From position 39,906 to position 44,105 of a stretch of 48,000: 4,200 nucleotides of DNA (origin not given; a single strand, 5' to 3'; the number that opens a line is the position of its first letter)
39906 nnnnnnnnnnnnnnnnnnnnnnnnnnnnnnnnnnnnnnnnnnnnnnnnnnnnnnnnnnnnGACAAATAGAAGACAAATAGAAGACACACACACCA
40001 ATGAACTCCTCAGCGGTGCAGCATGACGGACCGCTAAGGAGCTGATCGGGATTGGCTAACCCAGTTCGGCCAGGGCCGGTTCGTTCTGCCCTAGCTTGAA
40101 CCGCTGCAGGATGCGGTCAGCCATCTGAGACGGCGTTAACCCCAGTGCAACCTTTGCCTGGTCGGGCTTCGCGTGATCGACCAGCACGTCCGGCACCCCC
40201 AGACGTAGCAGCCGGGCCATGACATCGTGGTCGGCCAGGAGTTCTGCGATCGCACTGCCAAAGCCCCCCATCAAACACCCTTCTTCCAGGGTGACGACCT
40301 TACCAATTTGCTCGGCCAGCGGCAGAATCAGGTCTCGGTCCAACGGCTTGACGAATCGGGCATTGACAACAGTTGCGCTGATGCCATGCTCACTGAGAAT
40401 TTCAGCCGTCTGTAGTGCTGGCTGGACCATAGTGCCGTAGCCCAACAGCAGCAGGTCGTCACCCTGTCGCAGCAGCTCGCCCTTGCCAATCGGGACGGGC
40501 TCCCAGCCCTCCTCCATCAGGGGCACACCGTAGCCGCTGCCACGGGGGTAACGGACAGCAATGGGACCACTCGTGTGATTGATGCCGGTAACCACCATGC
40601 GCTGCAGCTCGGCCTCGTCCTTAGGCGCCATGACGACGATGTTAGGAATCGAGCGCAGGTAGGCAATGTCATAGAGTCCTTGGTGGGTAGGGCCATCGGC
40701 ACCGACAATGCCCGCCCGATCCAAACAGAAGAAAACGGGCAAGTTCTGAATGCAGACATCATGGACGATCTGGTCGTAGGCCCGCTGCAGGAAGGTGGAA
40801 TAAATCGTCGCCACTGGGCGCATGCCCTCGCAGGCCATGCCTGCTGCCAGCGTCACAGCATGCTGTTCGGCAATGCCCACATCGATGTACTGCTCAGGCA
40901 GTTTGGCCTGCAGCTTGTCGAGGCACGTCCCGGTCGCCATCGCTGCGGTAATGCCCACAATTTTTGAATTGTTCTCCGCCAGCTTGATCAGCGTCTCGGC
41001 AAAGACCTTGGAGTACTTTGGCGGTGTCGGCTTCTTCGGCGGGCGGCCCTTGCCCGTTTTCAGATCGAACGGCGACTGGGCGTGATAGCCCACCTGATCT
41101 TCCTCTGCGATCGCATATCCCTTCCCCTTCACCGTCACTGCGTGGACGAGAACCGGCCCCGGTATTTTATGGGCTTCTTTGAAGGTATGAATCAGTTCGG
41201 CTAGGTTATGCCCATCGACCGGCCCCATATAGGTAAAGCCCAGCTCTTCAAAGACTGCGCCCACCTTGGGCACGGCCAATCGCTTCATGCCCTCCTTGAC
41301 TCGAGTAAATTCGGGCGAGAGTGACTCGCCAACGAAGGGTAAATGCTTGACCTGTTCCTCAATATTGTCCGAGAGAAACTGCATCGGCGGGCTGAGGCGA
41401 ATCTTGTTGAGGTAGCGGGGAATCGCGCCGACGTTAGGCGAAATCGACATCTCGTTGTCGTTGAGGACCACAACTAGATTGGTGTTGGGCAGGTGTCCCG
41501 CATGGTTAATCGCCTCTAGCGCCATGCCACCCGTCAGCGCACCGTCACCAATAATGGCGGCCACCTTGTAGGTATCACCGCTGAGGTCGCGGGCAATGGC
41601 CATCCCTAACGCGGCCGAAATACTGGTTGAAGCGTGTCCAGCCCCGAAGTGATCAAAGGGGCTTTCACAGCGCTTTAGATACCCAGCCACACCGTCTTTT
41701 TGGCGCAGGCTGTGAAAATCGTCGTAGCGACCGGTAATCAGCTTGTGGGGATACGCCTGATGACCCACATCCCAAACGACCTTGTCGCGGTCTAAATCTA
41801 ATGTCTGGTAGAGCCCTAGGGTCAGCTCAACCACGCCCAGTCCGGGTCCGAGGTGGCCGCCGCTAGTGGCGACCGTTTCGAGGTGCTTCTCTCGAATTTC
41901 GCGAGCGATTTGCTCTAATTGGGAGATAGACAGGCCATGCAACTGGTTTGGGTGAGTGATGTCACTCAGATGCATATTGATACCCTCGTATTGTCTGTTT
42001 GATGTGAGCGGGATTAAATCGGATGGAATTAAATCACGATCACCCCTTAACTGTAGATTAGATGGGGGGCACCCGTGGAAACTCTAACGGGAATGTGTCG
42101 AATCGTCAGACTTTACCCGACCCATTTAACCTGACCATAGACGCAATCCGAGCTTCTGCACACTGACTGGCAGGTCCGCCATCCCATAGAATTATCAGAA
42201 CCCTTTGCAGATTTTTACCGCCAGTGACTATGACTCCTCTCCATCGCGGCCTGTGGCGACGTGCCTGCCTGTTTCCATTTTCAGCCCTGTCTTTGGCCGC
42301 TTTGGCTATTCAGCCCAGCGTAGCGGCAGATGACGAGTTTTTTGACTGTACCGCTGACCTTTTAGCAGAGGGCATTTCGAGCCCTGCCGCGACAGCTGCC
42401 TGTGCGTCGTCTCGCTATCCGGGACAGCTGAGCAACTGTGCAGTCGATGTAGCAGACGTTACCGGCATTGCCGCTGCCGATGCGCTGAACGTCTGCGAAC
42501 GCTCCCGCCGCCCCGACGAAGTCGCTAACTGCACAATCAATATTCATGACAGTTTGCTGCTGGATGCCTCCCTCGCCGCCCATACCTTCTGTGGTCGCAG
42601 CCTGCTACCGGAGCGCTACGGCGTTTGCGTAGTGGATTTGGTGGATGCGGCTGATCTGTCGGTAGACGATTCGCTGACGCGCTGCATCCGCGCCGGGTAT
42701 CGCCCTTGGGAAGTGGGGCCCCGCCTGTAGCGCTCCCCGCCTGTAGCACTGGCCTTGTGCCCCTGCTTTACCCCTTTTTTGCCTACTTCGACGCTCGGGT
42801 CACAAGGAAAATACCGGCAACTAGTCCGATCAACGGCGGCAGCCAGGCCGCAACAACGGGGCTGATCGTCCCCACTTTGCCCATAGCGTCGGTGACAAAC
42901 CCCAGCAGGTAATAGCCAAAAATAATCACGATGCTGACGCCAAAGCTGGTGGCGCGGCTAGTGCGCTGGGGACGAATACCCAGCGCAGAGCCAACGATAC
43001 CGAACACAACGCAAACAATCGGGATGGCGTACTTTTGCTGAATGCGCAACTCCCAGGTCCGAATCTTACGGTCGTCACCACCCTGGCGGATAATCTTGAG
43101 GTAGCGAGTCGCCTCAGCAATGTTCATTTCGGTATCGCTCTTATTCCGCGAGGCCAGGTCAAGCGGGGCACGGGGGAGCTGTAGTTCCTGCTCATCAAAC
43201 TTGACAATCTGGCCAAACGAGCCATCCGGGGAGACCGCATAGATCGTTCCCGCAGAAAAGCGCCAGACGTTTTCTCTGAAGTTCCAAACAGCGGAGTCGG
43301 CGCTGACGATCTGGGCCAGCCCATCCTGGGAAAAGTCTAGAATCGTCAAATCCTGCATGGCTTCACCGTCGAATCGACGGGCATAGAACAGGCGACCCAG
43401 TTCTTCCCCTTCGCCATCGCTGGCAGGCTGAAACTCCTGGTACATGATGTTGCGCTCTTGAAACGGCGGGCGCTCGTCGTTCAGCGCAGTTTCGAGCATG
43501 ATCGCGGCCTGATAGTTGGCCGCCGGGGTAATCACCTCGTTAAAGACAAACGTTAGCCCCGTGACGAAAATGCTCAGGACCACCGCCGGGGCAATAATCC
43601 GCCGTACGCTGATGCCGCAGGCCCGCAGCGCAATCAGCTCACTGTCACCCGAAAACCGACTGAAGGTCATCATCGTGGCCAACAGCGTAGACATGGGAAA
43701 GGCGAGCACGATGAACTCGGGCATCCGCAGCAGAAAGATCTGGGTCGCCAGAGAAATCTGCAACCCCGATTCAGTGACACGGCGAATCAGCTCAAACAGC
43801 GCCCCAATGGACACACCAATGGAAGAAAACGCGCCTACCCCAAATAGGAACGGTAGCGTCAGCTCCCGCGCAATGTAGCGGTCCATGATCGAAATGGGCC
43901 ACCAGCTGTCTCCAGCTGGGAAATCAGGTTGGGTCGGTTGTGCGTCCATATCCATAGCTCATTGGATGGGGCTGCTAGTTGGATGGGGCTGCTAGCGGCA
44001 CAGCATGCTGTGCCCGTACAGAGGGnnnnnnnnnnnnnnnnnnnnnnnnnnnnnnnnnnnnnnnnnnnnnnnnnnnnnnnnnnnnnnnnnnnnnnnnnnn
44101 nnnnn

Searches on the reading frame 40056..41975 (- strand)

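Call 70: search_protein_families(library=pfam, proteins=[window:40056-41975:-], max_evalue=0.0001)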
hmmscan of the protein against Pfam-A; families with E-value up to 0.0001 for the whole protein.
window:40056-41975:- (639 aa): 4 families
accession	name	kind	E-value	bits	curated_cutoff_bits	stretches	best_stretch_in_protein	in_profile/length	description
PF13292.11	DXP_synthase_N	-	1.7e-108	362.5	21.2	1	3-281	1-274/274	1-deoxy-D-xylulose-5-phosphate synthase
PF02779.29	Transket_pyr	-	2.8e-47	161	27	1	319-480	3-171/174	Transketolase, pyrimidine binding domain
PF02780.25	Transketolase_C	-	1e-36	126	25.9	1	497-617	1-123/124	Transketolase, C-terminal domain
PF00456.26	Transketolase_N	-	7.8e-07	28.8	22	1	39-182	22-191/334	Transketolase, thiamine diphosphate binding domain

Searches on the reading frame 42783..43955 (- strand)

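Call 70: search_protein_families(library=pfam, proteins=[window:42783-43955:-], max_evalue=0.0001)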
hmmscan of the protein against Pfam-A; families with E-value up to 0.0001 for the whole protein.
window:42783-43955:- (390 aa): 1 family
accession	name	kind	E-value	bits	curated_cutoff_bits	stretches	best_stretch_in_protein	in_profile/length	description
PF03739.19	LptF_LptG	-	5.8e-87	292.4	27.9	1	26-387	1-353/353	Lipopolysaccharide export system permease LptF/LptG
